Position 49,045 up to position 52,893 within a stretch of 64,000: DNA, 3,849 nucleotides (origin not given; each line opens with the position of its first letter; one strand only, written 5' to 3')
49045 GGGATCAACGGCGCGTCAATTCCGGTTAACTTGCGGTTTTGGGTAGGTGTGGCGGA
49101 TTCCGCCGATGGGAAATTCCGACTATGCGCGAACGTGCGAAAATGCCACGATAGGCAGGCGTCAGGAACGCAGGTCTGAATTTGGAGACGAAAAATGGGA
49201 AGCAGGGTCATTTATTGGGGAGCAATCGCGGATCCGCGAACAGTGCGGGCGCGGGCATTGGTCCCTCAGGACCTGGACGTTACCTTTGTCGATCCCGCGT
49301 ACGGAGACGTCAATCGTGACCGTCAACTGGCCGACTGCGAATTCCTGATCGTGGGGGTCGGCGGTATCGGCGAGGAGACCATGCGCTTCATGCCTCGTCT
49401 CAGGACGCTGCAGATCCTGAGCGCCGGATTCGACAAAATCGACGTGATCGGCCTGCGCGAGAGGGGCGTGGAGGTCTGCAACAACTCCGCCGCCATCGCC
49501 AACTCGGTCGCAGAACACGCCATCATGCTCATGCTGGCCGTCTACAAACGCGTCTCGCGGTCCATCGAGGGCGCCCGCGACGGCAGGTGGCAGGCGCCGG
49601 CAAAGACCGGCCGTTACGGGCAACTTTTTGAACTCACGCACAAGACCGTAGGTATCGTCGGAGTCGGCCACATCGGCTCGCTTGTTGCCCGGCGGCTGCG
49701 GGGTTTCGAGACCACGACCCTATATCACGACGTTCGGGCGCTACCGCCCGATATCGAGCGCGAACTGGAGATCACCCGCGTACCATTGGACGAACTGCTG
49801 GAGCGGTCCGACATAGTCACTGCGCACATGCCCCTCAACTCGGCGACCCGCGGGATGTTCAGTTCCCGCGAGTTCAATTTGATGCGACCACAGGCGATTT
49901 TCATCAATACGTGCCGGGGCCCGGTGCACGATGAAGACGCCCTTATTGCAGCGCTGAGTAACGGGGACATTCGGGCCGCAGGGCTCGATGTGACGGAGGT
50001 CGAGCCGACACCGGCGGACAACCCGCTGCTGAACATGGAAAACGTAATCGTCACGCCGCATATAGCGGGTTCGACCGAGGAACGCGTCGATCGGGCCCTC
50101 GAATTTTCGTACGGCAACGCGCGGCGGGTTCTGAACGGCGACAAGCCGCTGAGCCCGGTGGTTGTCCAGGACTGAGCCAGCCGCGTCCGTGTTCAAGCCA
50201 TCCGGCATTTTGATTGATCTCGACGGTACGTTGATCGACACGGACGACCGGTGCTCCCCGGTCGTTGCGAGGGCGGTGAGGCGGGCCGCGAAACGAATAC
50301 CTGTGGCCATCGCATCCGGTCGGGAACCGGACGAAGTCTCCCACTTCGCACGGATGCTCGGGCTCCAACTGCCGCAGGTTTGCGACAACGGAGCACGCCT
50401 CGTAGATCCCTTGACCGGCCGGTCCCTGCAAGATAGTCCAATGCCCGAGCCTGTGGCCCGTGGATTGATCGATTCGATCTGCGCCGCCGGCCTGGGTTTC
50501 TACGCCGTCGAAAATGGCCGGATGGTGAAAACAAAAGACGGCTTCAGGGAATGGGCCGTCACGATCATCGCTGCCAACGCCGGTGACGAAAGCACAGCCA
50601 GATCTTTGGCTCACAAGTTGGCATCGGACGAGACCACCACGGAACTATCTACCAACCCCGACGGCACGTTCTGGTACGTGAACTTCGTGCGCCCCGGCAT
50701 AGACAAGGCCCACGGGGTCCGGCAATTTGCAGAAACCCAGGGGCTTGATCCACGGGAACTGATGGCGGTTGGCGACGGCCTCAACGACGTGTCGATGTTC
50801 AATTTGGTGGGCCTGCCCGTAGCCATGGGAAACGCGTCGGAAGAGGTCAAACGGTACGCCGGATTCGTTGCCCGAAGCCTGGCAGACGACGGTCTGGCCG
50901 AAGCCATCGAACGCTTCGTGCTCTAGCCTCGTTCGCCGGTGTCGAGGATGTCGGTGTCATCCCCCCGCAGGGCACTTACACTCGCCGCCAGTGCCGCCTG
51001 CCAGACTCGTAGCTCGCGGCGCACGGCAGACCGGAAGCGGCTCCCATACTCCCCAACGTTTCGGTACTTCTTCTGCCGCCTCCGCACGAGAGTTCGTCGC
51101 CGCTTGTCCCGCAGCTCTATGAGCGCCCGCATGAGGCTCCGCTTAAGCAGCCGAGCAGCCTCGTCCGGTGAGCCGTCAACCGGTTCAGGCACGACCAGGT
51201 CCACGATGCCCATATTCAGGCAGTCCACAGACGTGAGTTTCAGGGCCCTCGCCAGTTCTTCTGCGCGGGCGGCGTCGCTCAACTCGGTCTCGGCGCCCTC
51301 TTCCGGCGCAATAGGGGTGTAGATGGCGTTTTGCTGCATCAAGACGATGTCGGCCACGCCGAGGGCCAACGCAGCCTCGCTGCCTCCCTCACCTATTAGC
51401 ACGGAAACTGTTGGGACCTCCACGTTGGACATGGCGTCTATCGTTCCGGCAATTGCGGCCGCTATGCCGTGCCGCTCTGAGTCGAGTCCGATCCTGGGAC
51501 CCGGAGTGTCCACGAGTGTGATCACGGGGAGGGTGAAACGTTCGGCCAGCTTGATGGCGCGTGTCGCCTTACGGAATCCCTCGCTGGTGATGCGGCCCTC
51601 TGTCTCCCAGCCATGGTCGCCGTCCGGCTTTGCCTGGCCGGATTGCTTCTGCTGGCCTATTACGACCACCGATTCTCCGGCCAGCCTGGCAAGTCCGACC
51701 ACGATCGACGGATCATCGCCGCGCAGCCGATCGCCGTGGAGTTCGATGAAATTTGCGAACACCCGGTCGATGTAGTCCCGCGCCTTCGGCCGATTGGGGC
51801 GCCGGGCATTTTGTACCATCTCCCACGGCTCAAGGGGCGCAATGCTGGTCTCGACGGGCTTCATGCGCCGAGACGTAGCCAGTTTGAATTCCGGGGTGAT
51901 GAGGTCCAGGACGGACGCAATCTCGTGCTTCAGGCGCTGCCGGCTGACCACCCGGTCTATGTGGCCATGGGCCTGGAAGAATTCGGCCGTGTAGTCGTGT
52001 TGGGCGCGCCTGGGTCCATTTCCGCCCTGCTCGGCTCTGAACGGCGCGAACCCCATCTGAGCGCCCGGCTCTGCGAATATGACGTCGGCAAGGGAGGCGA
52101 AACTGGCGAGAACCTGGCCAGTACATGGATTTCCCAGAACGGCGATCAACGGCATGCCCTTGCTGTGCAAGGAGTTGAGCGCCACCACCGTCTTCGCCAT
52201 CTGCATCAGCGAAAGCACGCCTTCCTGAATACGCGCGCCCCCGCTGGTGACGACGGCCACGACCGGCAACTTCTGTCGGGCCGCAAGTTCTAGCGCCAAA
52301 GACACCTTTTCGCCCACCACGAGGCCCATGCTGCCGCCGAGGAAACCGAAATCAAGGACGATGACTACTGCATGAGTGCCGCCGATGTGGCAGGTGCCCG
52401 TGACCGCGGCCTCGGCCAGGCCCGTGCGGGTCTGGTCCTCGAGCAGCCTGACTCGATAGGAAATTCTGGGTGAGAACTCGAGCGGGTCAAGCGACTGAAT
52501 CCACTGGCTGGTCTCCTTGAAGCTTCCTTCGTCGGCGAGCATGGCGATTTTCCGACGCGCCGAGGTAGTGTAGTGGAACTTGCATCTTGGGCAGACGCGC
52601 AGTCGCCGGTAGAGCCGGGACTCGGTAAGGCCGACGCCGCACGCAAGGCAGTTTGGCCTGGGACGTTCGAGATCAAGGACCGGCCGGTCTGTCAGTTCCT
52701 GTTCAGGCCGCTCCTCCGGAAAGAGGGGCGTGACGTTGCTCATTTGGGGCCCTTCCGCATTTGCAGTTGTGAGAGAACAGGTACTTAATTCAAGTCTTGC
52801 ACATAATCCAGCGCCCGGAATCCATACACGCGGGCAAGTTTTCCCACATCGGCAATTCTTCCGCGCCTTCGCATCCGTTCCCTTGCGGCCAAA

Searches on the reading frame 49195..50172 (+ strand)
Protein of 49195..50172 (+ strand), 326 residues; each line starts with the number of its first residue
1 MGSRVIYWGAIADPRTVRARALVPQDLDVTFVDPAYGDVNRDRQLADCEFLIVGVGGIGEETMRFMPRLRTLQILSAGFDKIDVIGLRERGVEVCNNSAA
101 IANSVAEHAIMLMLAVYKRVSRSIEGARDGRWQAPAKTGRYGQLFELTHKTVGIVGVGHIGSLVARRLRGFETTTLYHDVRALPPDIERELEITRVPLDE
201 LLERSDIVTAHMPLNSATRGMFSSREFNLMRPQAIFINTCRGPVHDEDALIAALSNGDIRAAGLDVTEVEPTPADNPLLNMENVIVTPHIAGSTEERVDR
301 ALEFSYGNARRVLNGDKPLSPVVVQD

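Call 21: search_protein_families(library=ncbifam, proteins=[window:49195-50172:+], max_evalue=0.00001)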
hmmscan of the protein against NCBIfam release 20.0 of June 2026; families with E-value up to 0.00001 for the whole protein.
window:49195-50172:+ (326 aa): 21 families
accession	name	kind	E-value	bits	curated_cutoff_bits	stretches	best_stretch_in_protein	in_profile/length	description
NF011938.0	PRK15409.1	equivalog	2e-56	191.4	492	1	41-298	39-294/324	glyoxylate/hydroxypyruvate reductase GhrB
NF009714.1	PRK13243.1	equivalog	3.5e-55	187.6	455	1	58-308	57-308/332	glyoxylate reductase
TIGR01327.1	PGDH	equivalog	2.8e-54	184.8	454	1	57-298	51-286/525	phosphoglycerate dehydrogenase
NF005069.0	PRK06487.1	equivalog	8.8e-53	179.4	448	1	48-315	49-313/320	2-hydroxyacid dehydrogenase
NF006263.0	PRK08410.1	equivalog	1.8e-44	152.4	389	1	46-315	41-309/311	D-2-hydroxyacid dehydrogenase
NF005750.0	PRK07574.1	equivalog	1.1e-43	149.8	329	1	60-300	106-344/386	NAD-dependent formate dehydrogenase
NF041369.1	Dhydh_Halo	equivalog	2.6e-43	148.4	400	1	74-317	61-299/305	D-2-hydroxyacid dehydrogenase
NF008759.0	PRK11790.1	equivalog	5.5e-41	140.6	404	1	57-297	65-301/410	phosphoglycerate dehydrogenase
NF000492.1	vanH_gen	exception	2.7e-37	128.5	540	1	75-301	73-299/312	D-lactate dehydrogenase VanH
NF005387.0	PRK06932.1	equivalog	1.2e-35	123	492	1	49-299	46-296/314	2-hydroxyacid dehydrogenase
NF000371.1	vanH_Agroup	exception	2.5e-34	118.9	700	1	74-303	77-306/322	VanH-A/VanH-Pt family D-lactate dehydrogenase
NF001309.0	PRK00257.1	equivalog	1.2e-32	113.3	434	1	145-313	112-278/379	4-phosphoerythronate dehydrogenase PdxB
NF000151.1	vanH-Ac1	exception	1.5e-30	106.7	750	1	75-296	109-331/351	D-lactate dehydrogenase VanH-Ac1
NF005027.0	PRK06436.1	equivalog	4.7e-30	104.7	261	1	69-316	50-283/303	2-hydroxyacid dehydrogenase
NF000112.1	vanH-Amyco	exception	8.7e-29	100.8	625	1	75-270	102-284/348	VanH-AOV family D-lactate dehydrogenase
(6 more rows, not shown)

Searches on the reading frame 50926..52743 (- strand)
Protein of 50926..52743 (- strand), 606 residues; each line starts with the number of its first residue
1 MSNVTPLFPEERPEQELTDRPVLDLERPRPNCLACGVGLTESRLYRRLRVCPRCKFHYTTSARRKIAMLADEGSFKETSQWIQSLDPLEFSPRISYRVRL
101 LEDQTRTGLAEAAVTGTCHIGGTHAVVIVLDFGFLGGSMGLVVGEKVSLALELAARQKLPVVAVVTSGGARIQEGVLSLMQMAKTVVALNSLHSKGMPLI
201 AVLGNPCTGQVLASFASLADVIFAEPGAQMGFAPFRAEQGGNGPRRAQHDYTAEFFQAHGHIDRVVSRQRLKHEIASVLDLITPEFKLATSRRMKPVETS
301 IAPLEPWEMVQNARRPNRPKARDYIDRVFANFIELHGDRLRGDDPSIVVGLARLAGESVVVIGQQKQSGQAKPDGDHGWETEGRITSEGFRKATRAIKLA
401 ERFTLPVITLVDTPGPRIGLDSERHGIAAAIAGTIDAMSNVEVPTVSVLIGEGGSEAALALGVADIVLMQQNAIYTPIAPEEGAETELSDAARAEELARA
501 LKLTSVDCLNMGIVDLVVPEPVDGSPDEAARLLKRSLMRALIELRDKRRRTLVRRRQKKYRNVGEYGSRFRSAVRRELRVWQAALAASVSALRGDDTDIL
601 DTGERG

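Call 21: search_protein_families(library=ncbifam, proteins=[window:50926-52743:-], max_evalue=0.00001)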
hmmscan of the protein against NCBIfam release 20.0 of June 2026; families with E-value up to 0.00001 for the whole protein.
window:50926-52743:- (606 aa): 9 families
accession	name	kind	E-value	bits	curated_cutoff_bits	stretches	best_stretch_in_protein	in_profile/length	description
NF004344.0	PRK05724.1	equivalog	4.8e-76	256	357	1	289-566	40-316/319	acetyl-CoA carboxylase carboxyltransferase subunit alpha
NF041504.1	AccA_sub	subfamily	6.9e-73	245.2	300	1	307-563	1-256/257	carboxyltransferase subunit alpha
TIGR00515.1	accD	equivalog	6e-72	242.4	317.45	1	31-284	28-281/285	acetyl-CoA carboxylase, carboxyltransferase subunit beta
TIGR00513.1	accA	equivalog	1.9e-66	224.6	319.3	1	285-566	36-316/321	acetyl-CoA carboxylase carboxyl transferase subunit alpha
NF008971.0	PRK12319.1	equivalog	2.1e-53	181.5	406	1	308-562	6-255/256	acetyl-CoA carboxylase carboxyl transferase subunit alpha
TIGR01117.1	mmdA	subfamily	8.9e-28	97.3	998.8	2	61-223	32-180/512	methylmalonyl-CoA decarboxylase subunit alpha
TIGR03133.1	malonate_beta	equivalog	7.4e-17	61.5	278.15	1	58-207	4-147/274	biotin-independent malonate decarboxylase subunit beta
NF005530.0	PRK07189.1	equivalog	3.5e-16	59.2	228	1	57-206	13-156/303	biotin-independent malonate decarboxylase subunit beta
TIGR03134.1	malonate_gamma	equivalog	5.4e-10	39.2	237.15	1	328-464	9-143/258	biotin-independent malonate decarboxylase subunit gamma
